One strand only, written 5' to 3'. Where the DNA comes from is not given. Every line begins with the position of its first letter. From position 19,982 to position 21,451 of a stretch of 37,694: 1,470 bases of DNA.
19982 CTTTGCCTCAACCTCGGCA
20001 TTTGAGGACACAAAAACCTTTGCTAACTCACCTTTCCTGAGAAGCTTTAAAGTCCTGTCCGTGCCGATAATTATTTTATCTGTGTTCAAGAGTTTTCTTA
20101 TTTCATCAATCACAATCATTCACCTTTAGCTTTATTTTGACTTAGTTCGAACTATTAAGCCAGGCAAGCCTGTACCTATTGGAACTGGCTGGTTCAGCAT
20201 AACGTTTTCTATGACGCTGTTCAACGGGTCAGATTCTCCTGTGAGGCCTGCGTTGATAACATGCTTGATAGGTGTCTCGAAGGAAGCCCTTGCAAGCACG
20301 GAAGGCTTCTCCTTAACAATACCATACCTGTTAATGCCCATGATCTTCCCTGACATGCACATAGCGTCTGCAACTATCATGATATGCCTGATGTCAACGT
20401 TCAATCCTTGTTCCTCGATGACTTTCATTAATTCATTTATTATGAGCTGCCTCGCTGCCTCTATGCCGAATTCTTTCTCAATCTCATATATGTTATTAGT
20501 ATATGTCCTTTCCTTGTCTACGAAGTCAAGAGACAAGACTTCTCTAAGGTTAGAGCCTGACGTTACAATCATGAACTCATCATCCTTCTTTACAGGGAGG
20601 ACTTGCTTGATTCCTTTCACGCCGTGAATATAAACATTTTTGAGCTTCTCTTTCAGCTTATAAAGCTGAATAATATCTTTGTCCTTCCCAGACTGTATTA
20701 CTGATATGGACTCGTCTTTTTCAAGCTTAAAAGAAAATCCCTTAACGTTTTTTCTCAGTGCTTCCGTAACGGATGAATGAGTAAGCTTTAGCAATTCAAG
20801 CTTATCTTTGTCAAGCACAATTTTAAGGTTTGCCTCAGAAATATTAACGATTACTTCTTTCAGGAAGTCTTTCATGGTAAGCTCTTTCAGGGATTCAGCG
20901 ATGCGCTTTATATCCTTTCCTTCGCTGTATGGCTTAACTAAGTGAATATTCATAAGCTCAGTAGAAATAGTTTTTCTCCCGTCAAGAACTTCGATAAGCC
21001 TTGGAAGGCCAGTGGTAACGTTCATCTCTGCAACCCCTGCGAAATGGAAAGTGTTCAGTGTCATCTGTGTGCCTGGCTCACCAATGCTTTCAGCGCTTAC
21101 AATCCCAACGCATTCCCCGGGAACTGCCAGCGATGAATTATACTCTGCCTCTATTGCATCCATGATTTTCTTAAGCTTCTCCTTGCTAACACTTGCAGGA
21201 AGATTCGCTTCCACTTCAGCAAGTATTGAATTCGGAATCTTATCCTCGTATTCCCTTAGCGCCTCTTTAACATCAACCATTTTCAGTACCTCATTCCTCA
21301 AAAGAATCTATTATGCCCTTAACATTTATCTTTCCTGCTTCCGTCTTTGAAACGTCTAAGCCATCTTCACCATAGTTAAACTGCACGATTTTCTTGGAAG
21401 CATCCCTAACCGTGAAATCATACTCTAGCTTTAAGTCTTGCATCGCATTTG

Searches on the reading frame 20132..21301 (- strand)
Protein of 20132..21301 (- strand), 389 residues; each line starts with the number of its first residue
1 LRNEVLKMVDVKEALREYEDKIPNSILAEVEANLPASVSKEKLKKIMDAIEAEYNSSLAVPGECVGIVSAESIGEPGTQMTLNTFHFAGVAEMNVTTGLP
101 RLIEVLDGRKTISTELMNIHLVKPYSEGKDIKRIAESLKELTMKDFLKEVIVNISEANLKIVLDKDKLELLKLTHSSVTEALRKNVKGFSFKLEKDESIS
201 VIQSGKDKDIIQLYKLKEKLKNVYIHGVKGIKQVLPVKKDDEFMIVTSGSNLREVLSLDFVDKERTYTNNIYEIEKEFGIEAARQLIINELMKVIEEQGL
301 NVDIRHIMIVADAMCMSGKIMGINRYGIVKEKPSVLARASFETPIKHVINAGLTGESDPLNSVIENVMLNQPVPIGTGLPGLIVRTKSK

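Call 9: search_protein_families(library=pfam, proteins=[window:20132-21301:-], max_evalue=0.001)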
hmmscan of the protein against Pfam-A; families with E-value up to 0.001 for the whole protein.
window:20132-21301:- (389 aa): 1 family
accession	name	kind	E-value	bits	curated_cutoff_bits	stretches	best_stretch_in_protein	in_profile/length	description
PF04998.22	RNA_pol_Rpb1_5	-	4.5e-52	177.6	28.5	1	52-334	66-265/267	RNA polymerase Rpb1, domain 5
